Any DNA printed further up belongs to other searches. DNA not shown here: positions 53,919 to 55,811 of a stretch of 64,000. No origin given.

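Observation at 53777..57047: SCIFF precursor and its radical-SAM maturase are split by an inserted zinc-ribbon-TIR-transmembrane gene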

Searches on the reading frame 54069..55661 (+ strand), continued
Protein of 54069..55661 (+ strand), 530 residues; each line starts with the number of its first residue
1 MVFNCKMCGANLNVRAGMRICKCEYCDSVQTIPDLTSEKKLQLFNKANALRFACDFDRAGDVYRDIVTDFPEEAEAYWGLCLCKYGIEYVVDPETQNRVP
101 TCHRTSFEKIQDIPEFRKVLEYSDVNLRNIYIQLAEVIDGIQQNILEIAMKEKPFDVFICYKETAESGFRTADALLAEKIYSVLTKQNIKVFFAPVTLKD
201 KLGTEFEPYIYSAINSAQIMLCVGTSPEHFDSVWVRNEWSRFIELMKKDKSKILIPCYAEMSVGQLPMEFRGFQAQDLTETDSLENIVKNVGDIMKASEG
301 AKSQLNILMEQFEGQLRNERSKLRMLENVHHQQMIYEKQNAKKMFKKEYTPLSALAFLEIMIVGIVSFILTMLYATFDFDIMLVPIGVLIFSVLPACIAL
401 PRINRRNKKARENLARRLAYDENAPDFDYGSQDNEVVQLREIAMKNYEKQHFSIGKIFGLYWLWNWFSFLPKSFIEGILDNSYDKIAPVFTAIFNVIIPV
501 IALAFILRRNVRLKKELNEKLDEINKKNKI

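Call 26: find_encoding_contigs(protein=P0041, flank=4000, max_places=2)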
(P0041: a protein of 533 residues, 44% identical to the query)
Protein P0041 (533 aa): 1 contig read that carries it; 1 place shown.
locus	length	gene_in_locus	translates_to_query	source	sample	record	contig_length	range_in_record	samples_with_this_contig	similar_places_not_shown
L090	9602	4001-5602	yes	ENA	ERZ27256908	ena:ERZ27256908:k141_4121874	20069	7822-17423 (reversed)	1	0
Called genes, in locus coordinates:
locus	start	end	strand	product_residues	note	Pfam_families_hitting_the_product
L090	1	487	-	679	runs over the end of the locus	-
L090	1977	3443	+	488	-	PF11443:DUF2828, PF25043:DUF7788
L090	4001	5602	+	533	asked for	PF13676:TIR_2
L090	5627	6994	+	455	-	PF04055:Radical_SAM, PF13353:Fer4_12, PF13186:SPASM (weak)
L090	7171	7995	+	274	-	PF01551:Peptidase_M23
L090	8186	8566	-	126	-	-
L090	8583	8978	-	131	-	PF14119:DUF4288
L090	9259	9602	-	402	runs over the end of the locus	-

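Call 27: find_encoding_contigs(protein=P0037, flank=4000, max_places=2)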
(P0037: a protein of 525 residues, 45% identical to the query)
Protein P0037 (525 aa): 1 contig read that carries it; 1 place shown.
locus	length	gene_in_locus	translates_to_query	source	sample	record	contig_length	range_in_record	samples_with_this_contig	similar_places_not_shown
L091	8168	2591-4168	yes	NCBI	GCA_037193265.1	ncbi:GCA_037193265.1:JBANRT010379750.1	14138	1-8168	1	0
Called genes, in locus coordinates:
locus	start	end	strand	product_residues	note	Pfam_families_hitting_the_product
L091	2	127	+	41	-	?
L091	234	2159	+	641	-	PF00005:ABC_tran, PF00006:ATP-synt_ab (faint), PF00931:NB-ARC (faint), PF02463:SMC_N (faint), PF13555:AAA_29 (faint), PF12848:ABC_tran_Xtn, PF00005:ABC_tran, PF16326:ABC_tran_CTD, +1 more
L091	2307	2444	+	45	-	PF13165:SCIFF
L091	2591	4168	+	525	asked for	PF13676:TIR_2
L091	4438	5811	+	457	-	PF04055:Radical_SAM, PF13353:Fer4_12, PF13186:SPASM (weak)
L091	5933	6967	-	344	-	-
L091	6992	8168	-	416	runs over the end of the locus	PF00171:Aldedh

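Call 29: find_encoding_contigs(protein=P0078, flank=6000, max_places=2)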
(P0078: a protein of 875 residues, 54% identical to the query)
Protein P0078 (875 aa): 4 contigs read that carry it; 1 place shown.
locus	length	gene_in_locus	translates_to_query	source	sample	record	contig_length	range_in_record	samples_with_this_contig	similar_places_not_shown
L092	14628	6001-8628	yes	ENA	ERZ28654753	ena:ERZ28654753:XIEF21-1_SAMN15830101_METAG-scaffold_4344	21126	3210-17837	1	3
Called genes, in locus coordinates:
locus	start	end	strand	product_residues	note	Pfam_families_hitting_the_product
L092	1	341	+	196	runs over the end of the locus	PF18967:PycTM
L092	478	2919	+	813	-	PF13676:TIR_2, PF19789:DUF6273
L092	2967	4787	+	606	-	PF07282:Cas12f1-like_TNB (faint), PF13421:Band_7_1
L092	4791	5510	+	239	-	-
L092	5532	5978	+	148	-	-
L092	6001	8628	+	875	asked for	PF13676:TIR_2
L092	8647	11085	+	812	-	PF00515:TPR_1 (faint), PF13676:TIR_2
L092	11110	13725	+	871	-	PF14559:TPR_19 (faint), PF13676:TIR_2, PF19789:DUF6273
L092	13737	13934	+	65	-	-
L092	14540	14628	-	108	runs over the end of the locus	PF21983:NikA-like, PF05713:MobC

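Call 31: search_solved_structures(query=A1, max_evalue=1, show_alignments=3)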
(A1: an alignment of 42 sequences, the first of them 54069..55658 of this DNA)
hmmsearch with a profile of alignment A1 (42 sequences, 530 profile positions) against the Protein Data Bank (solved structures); distinct sequences matched with E-value up to 1: 9.
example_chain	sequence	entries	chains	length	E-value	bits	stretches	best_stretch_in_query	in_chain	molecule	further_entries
2wqh_A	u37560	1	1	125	0.18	13.8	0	48-80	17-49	CTPR3Y3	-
1qe0_A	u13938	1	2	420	0.18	13.8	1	52-120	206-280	Histidine--tRNA ligase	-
7wu7_2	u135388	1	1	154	0.37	12.8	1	287-340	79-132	Prefoldin subunit 2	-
1br0_A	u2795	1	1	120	0.38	12.7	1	268-361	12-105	PROTEIN (SYNTAXIN 1-A)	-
7ylf_A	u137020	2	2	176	0.4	12.6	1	151-270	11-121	Toll-like receptor 15 | Toll-like receptor 2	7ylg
7vu8_B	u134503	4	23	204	0.51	12.3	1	156-267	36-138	Flax rust resistance protein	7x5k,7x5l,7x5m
1ez3_A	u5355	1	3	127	0.51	12.3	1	268-361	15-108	SYNTAXIN-1A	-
9okb_B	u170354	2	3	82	0.53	12.3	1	115-151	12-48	CS-2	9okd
2osz_A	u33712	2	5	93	0.73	11.8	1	305-356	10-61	Nucleoporin p58/p45 | Nucleoporin Nup58/Nup45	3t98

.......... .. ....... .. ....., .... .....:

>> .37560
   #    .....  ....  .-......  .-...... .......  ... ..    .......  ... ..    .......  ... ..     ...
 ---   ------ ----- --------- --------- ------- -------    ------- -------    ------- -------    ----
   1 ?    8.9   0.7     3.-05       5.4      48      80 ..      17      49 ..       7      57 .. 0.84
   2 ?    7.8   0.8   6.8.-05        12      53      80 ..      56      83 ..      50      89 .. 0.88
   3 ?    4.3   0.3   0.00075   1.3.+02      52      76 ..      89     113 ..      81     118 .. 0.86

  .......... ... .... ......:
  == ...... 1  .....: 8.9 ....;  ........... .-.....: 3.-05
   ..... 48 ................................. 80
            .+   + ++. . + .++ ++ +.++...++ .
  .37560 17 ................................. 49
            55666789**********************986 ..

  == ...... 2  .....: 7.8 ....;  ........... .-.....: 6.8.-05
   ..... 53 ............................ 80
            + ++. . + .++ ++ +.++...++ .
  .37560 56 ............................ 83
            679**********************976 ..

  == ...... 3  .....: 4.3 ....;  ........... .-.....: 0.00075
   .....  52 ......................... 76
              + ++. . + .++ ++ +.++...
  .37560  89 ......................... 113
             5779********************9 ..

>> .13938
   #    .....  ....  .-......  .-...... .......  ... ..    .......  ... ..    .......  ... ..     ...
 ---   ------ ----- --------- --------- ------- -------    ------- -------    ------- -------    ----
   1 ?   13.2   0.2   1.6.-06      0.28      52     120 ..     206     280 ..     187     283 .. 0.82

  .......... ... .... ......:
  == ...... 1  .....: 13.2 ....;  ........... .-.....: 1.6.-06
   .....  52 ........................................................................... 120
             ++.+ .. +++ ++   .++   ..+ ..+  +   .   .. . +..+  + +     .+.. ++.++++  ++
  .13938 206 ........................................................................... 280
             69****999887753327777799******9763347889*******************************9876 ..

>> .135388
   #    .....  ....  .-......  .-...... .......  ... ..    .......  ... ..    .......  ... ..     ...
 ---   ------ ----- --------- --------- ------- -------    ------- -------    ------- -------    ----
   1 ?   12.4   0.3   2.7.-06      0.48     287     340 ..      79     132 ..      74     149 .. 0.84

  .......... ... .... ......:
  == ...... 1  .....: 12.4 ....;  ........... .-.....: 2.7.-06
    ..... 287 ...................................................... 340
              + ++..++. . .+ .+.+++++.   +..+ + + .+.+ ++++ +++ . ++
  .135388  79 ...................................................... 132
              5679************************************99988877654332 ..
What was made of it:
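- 54159..54518 (+): Residues 31-150: a TPR-like helical hairpin, a beta-hairpin with the invariant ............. and PTCHR motifs, then a long helix. This domain is uncharacterised and specific to the family. No solved relative by sequence (call 31).
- Tried and rejected: It said nothing about the N-terminal module (call 31).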

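Call 39: predict_structure(alignment_id=A1)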
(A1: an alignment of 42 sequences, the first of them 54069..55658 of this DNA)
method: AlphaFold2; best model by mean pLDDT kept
length: 530 residues; sequences in the alignment: 42
mean_pLDDT: 76.7   pTM: 0.36
mean pLDDT of the five models: 76.7, 71.6, 68.2, 67.5, 65.5
residues with pLDDT >= 90: 20; 70-90: 363; 50-70: 137; < 50: 10
segments of 3 or more residues with pLDDT < 50: 428-431
pLDDT, mean of each block of 10 residues (from residue 1): 57 60 64 77 86 82 91 85 72 64 62 80 73 71 59 77 77 87 89 73 65 78 83 54 65 83 79 78 85 75 55 64 78 87 88 85 88 85 85 85 89 86 58 63 81 84 84 80 78 85 88 87 72
secondary structure, 60 per line:
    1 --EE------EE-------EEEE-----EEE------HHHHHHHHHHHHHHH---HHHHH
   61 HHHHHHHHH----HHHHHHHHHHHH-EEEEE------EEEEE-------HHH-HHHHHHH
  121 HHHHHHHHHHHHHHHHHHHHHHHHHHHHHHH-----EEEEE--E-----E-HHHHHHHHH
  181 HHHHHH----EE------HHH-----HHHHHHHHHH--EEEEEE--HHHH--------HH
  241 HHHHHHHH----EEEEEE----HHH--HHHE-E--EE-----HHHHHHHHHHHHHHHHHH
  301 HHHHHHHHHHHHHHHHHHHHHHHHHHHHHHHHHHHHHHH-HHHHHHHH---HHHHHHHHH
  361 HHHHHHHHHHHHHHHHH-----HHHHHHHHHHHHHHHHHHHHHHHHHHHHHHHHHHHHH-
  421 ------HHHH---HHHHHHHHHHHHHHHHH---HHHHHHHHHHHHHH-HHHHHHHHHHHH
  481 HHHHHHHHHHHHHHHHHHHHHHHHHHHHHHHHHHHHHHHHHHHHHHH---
elements in order: E20-23 E29-31 H38-52 H56-69 H74-85 E87-91 E98-102 H114-151 E157-161 H172-186 H207-216 E219-224 H227-230 H239-248 E253-258 H283-339 H341-348 H352-377 H383-419 H427-430 H434-450 H454-467 H469-527
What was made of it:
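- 54069..54158 (+): TIR-TM protein residues 1-30: CxxC...CxxC zinc ribbon (C5, C8, C23, C26). Call 39 predicts beta strands here.
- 54924..55103 (+): Residues 286-345: a long single helix or coiled-coil stalk. Call 39: helix 283-339, pLDDT 78-88.
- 55104..55661 (+): Residues 346-530 plus the stop codon: two TM hairpins (about 349-372, 383-401, 452-470, 490-510). A conserved basic cytoplasmic loop (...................) lies between them, and the tail is basic. Call 39: helices.
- Checked: A long helix spans 283-339 (call 39).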

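Call 42: fold_search(model_id=the predicted structure, library=pdb)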
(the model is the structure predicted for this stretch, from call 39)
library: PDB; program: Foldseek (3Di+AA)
matches with E <= 10: 692; with E <= 0.001: 1
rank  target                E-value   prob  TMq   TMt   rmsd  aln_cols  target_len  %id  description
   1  7cm7_A                2.1e-04  1.00  0.19  0.17  13.2       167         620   20  NAD+-bound Sarm1 E642A in the self-inhibited state (released 2020-10-21)
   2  8d0g_B                2.1e-03  1.00  0.19  0.59   5.5       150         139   19  Human SARM1 TIR domain bound to NB-3-ADPRP (released 2022-09-21)
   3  6zfx_A                2.4e-03  1.00  0.20  0.17  11.6       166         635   17  hSARM1 GraFix-ed (released 2020-11-18)
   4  7djt_A                6.2e-03  1.00  0.20  0.17  13.3       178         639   18  Human SARM1 inhibitory state bounded with inhibitor dHNN (released 2021-05-19)
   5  8rlm_A                6.2e-03  1.00  0.19  0.50   6.3       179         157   16  TRIF Oligomerisation (released 2025-07-16)
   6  8w8m_1A               1.2e-02  1.00  0.19  0.62   4.6       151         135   20  Cryo-EM structure of helical filament of MyD88 TIR (released 2024-09-04)
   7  4fc5_E                1.4e-02  0.98  0.15  0.28  17.6       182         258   10  Crystal Structure of Ton_0340 (released 2012-09-12)
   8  4y7k_D                1.8e-02  0.90  0.18  0.32  16.6       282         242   16  Structure of an archaeal mechanosensitive channel in closed state (released 2015-08-26)
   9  4dom                  2.1e-02  1.00  0.19  0.61   5.0       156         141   18  Crystal Structure of the TIR-domain of Human Myeloid Differentiation Primary Response protein (MyD88) (released 2013-04-10)
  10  7o62_D                2.2e-02  1.00  0.18  0.61   5.2       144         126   15  Crystal structure of a 2`-deoxyribosyltransferase from the psychrophilic bacterium Desulfotalea psychrophila. (released 2021-10-20)
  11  4lqd                  2.4e-02  1.00  0.18  0.62   4.6       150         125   17  The crystal structures of the Brucella protein TcpB and the TLR adaptor protein TIRAP show structural differences in mic (released 2013-12-04)
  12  4eo7                  2.4e-02  1.00  0.18  0.57   5.2       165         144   17  Crystal structure of the TIR domain of human myeloid differentiation primary response protein 88. (released 2013-04-10)
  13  2y92                  2.6e-02  1.00  0.18  0.64   4.9       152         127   15  Crystal structure of MAL adaptor protein (released 2011-09-14)
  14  7beq                  2.6e-02  1.00  0.18  0.61   4.8       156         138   18  MicroED structure of the MyD88 TIR domain higher-order assembly (released 2021-03-10)
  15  8spo_I                2.7e-02  1.00  0.20  0.28   4.8       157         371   18  Tetramerized activation of MapSPARTA bound with NAD+ (released 2023-08-23)
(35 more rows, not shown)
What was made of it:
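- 54519..54923 (+): Residues 151-285: the TIR domain. The putative catalytic Glu E238 is the codon at 54780-54782, within WVRNEW. Call 42: Foldseek matches SARM1, MyD88, TcpB and SPARTA TIRs.
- On TIR domain (PF13676 TIR_2): The AF2 model matches the TIRs of SARM1, MyD88, TcpB, TIRAP and SPARTA (calls 39, 42).
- Checked: An AlphaFold2 model (pLDDT 76.7) matches SARM1, MyD88, TcpB and SPARTA TIR structures (calls 39, 42).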

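Call 60: find_encoding_contigs(protein=P0049, flank=6000, max_places=3)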
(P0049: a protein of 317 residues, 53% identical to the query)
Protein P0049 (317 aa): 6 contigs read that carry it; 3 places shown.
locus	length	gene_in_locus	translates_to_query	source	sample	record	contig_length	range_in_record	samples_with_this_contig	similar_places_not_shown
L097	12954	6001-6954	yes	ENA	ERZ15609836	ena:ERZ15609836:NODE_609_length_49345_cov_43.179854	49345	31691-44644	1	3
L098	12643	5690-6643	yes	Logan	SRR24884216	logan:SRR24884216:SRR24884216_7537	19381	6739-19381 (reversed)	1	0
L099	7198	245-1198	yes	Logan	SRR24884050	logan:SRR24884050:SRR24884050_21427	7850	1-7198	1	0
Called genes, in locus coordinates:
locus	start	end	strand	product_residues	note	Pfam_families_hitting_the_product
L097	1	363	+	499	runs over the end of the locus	PF00239:Resolvase, PF07508:Recombinase, PF13408:Zn_ribbon_recom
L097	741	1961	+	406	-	PF07719:TPR_2 (faint), PF13676:TIR_2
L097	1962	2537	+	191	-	-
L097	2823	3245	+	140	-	-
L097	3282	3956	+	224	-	PF07282:Cas12f1-like_TNB (faint), PF13421:Band_7_1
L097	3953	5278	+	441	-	PF13421:Band_7_1, PF07282:Cas12f1-like_TNB (faint)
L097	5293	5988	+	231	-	-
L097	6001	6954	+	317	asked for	PF13676:TIR_2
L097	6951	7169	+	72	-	-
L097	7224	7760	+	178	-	-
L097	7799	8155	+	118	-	PF13306:LRR_5 (weak)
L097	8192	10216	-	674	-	PF01637:ATPase_2 (weak), PF25201:nSTAND6 (faint)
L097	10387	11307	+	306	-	PF17989:ALP_N, PF21522:MreB-like_C (weak)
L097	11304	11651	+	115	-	-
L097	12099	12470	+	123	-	PF19514:MobC_2 (faint), PF21983:NikA-like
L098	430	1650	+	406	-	PF07719:TPR_2 (faint), PF13676:TIR_2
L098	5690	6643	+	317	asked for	PF13676:TIR_2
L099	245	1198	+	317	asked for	PF13676:TIR_2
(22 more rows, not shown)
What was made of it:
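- L092 has four paralogs in tandem (calls 29, 60). The two paralog neighbourhoods inspected are mobile or defence-type (calls 29, 60).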
